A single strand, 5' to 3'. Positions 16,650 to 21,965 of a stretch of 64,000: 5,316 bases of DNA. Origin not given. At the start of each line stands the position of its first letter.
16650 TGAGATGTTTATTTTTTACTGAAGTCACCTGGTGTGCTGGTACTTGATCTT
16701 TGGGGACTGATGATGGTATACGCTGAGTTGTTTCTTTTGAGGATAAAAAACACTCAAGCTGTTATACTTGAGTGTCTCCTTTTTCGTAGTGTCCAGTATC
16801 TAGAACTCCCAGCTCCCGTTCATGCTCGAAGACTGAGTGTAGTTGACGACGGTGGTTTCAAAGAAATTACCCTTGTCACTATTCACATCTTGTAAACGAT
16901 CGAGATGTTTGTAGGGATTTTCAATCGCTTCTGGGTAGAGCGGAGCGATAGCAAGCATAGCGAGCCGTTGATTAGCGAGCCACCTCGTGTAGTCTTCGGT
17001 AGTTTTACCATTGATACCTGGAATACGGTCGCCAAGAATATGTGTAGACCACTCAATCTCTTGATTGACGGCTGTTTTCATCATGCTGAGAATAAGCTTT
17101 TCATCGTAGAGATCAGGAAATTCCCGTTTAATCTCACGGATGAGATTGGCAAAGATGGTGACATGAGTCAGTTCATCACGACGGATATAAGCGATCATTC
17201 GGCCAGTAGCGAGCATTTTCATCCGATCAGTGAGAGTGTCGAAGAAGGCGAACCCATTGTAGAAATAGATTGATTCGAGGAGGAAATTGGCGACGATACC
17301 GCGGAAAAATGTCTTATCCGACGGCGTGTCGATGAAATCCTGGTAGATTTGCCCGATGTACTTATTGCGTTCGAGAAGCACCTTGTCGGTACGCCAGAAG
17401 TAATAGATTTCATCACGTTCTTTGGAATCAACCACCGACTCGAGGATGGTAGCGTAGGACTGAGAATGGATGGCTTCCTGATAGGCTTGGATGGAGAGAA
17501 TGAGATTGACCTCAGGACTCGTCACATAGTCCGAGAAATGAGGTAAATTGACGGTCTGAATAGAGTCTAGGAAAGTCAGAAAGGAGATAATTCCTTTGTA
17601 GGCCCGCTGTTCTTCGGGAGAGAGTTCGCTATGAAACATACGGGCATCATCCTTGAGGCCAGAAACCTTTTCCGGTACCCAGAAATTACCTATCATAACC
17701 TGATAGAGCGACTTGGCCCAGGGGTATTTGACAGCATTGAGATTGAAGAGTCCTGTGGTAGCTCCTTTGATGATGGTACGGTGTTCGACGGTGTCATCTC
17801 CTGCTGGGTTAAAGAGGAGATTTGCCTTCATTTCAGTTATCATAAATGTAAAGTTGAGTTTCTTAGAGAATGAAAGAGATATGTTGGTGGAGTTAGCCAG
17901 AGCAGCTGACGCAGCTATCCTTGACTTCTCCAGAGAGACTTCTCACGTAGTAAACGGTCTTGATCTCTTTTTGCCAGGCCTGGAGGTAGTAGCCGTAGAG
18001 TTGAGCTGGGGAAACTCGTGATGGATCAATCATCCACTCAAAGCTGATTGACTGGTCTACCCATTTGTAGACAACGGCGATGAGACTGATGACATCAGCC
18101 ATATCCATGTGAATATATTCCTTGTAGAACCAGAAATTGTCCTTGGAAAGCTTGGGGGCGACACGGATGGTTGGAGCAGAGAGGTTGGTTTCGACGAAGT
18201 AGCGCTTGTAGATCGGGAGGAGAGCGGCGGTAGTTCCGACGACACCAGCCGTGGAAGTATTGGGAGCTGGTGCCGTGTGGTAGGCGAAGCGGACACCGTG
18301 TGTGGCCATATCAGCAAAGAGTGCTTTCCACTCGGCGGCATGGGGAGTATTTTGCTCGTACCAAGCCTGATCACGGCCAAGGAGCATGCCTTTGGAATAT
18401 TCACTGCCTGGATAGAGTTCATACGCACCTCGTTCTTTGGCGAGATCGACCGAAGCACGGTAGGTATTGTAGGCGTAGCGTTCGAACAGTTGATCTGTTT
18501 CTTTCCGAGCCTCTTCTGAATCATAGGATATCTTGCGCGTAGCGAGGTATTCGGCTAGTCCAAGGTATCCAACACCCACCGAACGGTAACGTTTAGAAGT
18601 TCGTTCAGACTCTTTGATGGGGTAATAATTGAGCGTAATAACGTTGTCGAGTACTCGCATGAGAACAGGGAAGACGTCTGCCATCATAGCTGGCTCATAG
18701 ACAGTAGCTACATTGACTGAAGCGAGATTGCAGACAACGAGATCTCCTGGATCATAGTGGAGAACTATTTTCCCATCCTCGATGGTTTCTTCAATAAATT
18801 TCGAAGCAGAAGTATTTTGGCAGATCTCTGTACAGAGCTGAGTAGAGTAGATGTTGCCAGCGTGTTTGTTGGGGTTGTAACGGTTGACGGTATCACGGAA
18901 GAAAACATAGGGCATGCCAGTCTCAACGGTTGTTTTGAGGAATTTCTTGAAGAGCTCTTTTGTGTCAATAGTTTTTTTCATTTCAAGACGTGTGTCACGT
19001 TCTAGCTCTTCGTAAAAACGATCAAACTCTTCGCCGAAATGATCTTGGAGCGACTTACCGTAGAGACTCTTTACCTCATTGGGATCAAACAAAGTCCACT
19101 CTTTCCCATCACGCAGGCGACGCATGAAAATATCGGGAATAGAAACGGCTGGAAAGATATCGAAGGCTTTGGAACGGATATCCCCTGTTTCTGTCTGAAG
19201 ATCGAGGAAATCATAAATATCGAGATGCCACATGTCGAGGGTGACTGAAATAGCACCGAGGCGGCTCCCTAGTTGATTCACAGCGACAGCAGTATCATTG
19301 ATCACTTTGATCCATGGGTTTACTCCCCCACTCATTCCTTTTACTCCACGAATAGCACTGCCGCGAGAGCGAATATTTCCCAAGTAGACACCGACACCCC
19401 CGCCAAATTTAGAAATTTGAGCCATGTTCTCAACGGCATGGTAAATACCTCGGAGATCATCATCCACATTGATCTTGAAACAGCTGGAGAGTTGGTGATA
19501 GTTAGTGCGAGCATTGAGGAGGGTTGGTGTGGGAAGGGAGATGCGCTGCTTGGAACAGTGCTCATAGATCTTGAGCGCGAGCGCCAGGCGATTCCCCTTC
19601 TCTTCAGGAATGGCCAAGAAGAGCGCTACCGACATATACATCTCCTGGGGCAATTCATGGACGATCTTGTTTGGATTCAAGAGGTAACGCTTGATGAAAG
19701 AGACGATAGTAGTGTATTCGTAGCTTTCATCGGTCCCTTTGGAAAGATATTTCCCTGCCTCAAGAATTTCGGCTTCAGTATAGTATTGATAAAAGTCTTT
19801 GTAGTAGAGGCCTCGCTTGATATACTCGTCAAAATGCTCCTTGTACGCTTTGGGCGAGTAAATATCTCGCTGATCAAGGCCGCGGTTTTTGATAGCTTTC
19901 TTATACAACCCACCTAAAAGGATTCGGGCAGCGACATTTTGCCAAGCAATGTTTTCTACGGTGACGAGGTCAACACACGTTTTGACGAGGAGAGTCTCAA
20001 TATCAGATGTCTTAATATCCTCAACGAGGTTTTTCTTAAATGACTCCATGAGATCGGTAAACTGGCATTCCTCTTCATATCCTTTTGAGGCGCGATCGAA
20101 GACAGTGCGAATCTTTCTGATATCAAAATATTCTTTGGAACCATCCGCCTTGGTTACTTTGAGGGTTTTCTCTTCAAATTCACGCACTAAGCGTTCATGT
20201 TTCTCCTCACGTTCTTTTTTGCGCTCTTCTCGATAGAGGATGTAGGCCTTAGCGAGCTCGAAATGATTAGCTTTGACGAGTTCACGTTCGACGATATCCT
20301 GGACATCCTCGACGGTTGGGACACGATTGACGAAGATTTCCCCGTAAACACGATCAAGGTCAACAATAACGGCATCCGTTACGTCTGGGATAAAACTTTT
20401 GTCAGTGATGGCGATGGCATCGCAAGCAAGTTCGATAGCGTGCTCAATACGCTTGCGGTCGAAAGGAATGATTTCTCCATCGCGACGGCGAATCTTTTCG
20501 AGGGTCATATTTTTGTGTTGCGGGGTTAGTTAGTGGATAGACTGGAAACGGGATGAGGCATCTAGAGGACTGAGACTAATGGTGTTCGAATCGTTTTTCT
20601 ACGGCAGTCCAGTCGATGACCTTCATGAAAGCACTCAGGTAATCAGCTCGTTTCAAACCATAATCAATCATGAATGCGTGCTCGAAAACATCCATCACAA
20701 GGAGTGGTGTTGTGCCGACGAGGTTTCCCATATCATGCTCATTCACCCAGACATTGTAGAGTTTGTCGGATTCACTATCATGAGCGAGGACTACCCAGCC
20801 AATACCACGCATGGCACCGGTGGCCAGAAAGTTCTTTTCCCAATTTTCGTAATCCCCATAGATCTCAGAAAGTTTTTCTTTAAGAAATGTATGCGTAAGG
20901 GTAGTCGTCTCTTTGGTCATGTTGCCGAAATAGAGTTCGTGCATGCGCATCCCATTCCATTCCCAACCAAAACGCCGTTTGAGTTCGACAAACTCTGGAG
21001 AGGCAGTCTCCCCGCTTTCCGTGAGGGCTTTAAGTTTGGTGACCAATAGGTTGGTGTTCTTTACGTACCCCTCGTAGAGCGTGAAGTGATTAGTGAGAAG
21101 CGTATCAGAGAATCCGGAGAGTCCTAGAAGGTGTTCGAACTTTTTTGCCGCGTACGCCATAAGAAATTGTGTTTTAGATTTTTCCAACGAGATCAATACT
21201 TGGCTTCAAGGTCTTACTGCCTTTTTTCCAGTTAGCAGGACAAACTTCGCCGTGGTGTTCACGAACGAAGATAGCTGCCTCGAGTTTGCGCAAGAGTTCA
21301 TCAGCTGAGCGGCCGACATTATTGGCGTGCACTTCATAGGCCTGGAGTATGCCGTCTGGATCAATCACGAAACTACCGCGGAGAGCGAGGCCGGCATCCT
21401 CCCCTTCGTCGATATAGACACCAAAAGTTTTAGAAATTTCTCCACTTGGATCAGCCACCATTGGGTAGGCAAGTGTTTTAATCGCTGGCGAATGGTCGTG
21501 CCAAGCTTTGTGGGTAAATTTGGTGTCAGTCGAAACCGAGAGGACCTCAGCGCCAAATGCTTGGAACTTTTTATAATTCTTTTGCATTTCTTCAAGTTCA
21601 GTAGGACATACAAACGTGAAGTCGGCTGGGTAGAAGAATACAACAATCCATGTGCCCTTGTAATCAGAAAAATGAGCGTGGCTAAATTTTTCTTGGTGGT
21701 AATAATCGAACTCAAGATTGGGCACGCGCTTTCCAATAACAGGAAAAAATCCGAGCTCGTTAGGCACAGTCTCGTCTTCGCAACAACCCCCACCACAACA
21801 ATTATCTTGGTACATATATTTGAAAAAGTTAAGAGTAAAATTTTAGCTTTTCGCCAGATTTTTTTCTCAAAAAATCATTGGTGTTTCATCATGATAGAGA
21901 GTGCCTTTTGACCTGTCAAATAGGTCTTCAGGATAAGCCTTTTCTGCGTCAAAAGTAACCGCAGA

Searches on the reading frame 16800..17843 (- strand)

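Call 8: search_protein_families(library=pfam, proteins=[window:16800-17843:-])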
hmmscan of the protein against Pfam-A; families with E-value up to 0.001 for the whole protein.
window:16800-17843:- (347 aa): 1 family
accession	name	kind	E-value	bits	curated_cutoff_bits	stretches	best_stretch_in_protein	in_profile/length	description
PF00268.27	Ribonuc_red_sm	-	1.4e-72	244.9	33.6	1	33-310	2-281/281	Ribonucleotide reductase, small chain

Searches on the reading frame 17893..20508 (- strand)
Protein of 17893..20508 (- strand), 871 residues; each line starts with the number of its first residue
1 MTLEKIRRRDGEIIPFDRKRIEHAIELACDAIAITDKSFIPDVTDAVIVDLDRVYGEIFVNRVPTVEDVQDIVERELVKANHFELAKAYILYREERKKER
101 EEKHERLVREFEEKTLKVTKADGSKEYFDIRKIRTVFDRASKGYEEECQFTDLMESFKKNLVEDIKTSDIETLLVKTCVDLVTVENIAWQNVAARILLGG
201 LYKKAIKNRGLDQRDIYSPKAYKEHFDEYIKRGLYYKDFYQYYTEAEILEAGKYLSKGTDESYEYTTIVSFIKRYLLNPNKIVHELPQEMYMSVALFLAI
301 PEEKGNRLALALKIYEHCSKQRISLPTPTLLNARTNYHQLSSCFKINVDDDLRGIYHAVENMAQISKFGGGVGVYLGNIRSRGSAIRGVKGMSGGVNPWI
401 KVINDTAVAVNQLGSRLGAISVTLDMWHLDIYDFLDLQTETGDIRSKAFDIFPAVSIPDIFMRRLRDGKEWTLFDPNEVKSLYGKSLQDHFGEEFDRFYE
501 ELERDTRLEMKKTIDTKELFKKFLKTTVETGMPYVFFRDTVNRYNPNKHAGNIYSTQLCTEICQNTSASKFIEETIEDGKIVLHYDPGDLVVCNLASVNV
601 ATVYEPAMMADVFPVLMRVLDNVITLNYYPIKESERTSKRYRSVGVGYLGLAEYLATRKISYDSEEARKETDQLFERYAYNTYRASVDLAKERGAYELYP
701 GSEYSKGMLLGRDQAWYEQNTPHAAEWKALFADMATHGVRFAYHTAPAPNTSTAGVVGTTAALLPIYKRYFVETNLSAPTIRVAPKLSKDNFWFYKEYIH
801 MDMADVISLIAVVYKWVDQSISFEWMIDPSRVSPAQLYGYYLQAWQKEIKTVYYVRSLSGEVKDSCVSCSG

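Call 9: search_protein_families(library=pfam, proteins=[window:17893-20508:-])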
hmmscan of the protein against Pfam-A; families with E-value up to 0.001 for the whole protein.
window:17893-20508:- (871 aa): 3 families
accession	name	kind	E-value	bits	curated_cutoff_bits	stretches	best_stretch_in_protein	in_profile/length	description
PF02867.20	Ribonuc_red_lgC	-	1.6e-141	473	23.9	1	341-855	1-523/523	Ribonucleotide reductase, barrel domain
PF03477.21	ATP-cone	-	1.7e-26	93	25.8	2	5-98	2-88/88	ATP cone domain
PF00317.26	Ribonuc_red_lgN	-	1.6e-16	60.6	28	1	264-336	4-75/77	Ribonucleotide reductase, all-alpha domain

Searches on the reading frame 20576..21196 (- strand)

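Call 9: search_protein_families(library=pfam, proteins=[window:20576-21196:-])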
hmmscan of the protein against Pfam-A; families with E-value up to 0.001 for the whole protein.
window:20576-21196:- (206 aa): 1 family
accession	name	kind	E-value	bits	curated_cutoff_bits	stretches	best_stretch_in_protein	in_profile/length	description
PF02777.23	Sod_Fe_C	-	3.2e-25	88.6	20.9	1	105-202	5-102/102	Iron/manganese superoxide dismutases, C-terminal domain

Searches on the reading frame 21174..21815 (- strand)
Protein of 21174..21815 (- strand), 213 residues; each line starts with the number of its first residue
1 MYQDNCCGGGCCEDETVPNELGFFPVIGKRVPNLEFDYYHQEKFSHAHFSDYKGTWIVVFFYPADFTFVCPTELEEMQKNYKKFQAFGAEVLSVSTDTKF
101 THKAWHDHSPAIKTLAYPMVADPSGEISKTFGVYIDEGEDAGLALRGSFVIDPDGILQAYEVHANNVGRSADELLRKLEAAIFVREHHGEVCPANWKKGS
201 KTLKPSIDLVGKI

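Call 9: search_protein_families(library=pfam, proteins=[window:21174-21815:-])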
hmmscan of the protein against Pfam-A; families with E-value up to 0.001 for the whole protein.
window:21174-21815:- (213 aa): 3 families
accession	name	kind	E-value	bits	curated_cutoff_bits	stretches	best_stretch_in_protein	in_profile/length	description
PF00578.27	AhpC-TSA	-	2.9e-37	127.8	26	1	27-159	1-123/124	AhpC/TSA family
PF08534.16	Redoxin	-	9.6e-18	64.8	26.6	1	28-168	3-139/148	Redoxin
PF10417.14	1-cysPrx_C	-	1.4e-07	31.7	21.1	1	186-208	7-32/41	C-terminal domain of 1-Cys peroxiredoxin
